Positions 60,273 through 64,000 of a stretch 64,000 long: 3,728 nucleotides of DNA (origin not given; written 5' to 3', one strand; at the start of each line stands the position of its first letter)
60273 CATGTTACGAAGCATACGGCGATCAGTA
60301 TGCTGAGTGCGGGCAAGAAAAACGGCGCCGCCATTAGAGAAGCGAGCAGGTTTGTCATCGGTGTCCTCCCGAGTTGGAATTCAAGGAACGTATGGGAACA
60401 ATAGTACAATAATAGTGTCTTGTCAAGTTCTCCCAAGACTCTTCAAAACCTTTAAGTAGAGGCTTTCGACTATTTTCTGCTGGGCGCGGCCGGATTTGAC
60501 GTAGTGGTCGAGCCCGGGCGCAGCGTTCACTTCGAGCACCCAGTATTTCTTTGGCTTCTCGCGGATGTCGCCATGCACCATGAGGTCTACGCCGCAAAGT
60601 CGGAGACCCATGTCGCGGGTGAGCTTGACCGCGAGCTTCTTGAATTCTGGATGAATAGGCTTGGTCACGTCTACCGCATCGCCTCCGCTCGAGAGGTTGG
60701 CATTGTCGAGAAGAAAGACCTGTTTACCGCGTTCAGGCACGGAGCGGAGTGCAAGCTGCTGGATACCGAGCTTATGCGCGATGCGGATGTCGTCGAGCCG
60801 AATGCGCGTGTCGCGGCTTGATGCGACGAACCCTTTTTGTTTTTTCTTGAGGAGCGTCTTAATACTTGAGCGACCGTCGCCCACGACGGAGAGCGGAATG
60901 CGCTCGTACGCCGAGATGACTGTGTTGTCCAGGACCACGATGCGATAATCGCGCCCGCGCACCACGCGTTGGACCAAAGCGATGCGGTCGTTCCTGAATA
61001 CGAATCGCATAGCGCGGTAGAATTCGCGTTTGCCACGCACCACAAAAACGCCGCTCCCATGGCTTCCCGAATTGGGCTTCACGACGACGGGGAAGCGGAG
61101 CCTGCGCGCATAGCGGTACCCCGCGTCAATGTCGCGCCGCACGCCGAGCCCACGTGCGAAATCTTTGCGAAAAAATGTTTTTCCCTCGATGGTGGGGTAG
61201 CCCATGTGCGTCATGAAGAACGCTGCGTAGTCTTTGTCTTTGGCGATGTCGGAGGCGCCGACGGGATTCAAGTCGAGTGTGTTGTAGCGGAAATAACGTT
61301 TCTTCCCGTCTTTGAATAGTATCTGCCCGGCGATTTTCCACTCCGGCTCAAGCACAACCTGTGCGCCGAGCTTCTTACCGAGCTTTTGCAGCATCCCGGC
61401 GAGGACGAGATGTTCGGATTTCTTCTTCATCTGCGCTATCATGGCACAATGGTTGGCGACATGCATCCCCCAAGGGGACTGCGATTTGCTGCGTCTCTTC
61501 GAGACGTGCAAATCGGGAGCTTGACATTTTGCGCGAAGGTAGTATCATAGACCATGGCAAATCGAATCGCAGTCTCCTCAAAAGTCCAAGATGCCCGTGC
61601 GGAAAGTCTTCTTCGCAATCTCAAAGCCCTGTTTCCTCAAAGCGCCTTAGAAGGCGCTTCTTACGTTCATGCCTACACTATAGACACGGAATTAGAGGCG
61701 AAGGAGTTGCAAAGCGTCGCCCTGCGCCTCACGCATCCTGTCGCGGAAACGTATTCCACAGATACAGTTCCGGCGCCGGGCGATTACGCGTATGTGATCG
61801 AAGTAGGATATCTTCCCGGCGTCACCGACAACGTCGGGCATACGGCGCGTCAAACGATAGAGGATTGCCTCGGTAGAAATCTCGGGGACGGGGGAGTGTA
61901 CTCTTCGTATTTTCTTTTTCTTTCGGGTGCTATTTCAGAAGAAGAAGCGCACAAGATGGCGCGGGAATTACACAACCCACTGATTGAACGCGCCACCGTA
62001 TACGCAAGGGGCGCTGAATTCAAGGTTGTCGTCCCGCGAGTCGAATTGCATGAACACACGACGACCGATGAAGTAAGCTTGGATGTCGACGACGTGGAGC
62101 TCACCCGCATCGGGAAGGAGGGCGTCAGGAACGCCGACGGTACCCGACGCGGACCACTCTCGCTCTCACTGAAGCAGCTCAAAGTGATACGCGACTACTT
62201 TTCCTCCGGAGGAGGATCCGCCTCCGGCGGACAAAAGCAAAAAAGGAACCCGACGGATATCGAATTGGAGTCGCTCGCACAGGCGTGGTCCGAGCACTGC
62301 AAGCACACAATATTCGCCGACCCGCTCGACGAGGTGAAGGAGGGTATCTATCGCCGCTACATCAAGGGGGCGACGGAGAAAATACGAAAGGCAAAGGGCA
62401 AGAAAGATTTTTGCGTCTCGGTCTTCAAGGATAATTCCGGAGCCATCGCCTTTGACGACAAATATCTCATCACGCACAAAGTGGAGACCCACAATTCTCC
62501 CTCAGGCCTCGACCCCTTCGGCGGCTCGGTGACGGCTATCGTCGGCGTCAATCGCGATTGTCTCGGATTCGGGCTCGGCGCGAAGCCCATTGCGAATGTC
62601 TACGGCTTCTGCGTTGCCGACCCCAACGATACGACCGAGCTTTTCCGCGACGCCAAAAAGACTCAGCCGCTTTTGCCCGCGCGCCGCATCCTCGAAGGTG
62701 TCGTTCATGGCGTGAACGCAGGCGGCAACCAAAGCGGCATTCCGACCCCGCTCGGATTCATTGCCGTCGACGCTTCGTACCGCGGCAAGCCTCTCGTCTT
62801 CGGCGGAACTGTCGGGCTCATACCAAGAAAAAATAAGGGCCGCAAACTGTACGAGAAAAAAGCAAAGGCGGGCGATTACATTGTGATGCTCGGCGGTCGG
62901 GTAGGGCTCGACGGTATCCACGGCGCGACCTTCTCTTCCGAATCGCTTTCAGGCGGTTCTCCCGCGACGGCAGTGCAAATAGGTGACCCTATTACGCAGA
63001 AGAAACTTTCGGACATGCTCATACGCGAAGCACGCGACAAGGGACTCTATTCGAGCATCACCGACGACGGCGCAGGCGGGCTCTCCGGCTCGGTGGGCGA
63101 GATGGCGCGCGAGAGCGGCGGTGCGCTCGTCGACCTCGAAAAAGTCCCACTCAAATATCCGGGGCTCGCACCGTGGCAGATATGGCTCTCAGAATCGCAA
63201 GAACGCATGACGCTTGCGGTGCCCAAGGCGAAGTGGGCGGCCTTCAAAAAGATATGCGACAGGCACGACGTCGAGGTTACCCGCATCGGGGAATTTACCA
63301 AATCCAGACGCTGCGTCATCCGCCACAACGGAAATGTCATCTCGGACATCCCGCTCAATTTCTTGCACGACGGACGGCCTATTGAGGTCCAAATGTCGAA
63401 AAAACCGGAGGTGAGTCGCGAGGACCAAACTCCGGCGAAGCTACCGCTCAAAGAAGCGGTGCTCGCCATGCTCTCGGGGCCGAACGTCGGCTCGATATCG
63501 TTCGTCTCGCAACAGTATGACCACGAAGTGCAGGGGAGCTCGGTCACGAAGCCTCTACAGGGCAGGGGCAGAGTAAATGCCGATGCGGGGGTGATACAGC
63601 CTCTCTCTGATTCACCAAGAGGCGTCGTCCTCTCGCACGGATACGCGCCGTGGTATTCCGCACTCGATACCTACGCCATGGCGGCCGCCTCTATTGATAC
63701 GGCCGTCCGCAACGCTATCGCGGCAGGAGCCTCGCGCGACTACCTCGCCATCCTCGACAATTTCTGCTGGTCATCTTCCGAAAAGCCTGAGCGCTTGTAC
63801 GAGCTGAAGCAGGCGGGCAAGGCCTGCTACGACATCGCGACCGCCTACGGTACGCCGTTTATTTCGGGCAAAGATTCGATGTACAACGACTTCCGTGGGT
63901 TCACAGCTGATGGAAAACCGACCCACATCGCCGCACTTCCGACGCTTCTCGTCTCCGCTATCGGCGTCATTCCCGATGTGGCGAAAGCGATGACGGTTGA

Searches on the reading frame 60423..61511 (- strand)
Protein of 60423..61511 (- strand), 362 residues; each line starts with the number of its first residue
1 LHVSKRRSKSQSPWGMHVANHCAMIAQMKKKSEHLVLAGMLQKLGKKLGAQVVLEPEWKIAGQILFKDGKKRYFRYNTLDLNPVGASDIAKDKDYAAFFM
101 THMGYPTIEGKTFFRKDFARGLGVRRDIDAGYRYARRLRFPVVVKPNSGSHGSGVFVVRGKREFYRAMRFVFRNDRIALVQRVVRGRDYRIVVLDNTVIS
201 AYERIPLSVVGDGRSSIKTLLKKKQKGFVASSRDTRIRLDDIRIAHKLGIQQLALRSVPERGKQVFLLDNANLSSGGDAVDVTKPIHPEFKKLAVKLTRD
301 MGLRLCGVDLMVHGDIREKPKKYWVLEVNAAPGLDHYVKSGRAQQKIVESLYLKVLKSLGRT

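Call 62: search_protein_families(library=pfam, proteins=[window:60423-61511:-], max_evalue=0.001)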
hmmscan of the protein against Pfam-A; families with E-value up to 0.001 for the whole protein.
window:60423-61511:- (362 aa): 6 families
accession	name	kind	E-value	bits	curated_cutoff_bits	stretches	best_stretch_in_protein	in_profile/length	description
PF08443.16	RimK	-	2.3e-16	60.4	21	2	271-339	114-174/188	RimK-like ATP-grasp domain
PF07478.18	Dala_Dala_lig_C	-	3.3e-09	37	24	1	133-200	30-97/204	D-ala D-ala ligase C-terminus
PF02655.19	ATP-grasp_3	-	4.4e-06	27.3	23.2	0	141-196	33-81/160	ATP-grasp domain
PF02786.22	CPSase_L_D2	-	0.00041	20.4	19.8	0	125-173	24-72/211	Carbamoyl-phosphate synthase L chain, ATP binding domain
PF05770.16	Ins134_P3_kin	-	0.00042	20.3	23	0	281-335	135-186/201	Inositol 1,3,4-trisphosphate 5/6-kinase ATP-grasp domain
PF14397.11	ATPgrasp_ST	-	0.00087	19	31.4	0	135-167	56-90/278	Sugar-transfer associated ATP-grasp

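Call 85: search_protein_families(library=ncbifam, proteins=[window:60423-61511:-], max_evalue=0.0001)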
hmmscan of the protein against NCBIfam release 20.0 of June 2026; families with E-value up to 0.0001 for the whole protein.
window:60423-61511:- (362 aa): 20 families
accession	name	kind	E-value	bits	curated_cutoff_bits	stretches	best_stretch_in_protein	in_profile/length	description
TIGR02068.2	cya_phycin_syn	equivalog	1.6e-48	165.4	850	1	127-352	236-471/862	cyanophycin synthetase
NF010623.0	PRK14016.1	subfamily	2.7e-48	164.8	877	1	86-339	208-454/871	cyanophycin synthetase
NF002688.0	PRK02471.1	equivalog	1.5e-44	152.6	425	1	140-346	526-746/756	bifunctional glutamate--cysteine ligase GshA/glutathione synthetase GshB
TIGR01435.1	glu_cys_lig_rel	equivalog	3.1e-30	105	656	1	142-342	507-707/719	bifunctional glutamate--cysteine ligase/glutathione synthetase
TIGR03103.1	trio_acet_GNAT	equivalog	5.5e-29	101.1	569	1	142-339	334-529/547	N-acetylglutaminylglutamine synthetase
TIGR00768.1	rimK_fam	subfamily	8.1e-18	64.8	143.4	2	271-339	201-262/276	RimK family alpha-L-glutamate ligase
NF040720.1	MptN_Meth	equivalog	9.7e-13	47.8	350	1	271-335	214-272/291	tetrahydromethanopterin:alpha-L-glutamate ligase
NF002378.0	PRK01372.1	subfamily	3.9e-12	45.5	243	1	84-201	92-196/305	D-alanine--D-alanine ligase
TIGR02144.1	LysX_arch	equivalog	5.7e-12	45.3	275.6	1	127-205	110-194/281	lysine biosynthesis protein LysX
TIGR01205.1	D_ala_D_alaTIGR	subfamily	2.1e-09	36.8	245.65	1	86-204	100-212/318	D-alanine--D-alanine ligase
NF007764.0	PRK10446.1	equivalog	3.4e-07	29.8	331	0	271-337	212-270/300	30S ribosomal protein S6--L-glutamate ligase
NF002528.0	PRK01966.1-4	subfamily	6.9e-07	28.4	262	1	84-198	133-244/366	D-alanine--D-alanine ligase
TIGR04443.1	F420_CofF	equivalog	8.7e-07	28.2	300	0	278-350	211-277/283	coenzyme gamma-F420-2:alpha-L-glutamate ligase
TIGR00514.1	accC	equivalog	5.7e-06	25.4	626.5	1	92-171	115-184/449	acetyl-CoA carboxylase biotin carboxylase subunit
NF011169.0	PRK14571.1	equivalog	5.8e-06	25.9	404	0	137-196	123-182/300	D-alanyl-alanine synthetase A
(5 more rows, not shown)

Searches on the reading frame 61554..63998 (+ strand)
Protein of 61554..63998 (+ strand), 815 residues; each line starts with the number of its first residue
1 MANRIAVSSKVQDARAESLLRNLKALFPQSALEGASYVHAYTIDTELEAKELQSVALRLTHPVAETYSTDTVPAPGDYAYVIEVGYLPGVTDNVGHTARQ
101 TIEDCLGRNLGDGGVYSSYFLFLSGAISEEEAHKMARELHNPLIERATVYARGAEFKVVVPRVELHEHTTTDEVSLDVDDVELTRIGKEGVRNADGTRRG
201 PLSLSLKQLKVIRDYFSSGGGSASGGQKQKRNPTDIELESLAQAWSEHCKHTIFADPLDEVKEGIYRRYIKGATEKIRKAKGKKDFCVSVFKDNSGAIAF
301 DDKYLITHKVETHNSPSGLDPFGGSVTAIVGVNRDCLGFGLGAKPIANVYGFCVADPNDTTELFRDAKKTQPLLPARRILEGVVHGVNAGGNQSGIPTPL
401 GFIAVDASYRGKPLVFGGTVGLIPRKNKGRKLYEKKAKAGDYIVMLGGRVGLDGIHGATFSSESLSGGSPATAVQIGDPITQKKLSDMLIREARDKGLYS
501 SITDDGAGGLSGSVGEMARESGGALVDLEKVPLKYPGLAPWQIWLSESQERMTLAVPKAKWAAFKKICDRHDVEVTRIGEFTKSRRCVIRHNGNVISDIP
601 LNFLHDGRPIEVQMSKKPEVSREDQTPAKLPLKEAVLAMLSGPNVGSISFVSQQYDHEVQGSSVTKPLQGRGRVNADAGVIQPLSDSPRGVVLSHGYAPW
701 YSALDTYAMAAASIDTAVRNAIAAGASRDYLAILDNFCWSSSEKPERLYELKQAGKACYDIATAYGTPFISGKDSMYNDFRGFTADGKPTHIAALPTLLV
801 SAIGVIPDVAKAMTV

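Call 62: search_protein_families(library=pfam, proteins=[window:61554-63998:+], max_evalue=0.001)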
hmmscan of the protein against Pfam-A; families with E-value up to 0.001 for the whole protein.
window:61554-63998:+ (815 aa): 3 families
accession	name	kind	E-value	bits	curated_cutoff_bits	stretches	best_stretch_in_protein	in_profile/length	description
PF02769.27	AIRS_C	-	8.8e-30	104.4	23.1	1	438-590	1-154/156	AIR synthase related protein, C-terminal domain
PF00586.29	AIRS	-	3.2e-17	63.4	24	2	293-423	2-112/112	AIR synthase related protein, N-terminal domain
PF18072.6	FGAR-AT_linker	-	1.5e-12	48.3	26.6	1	201-251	9-49/50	Formylglycinamide ribonucleotide amidotransferase linker domain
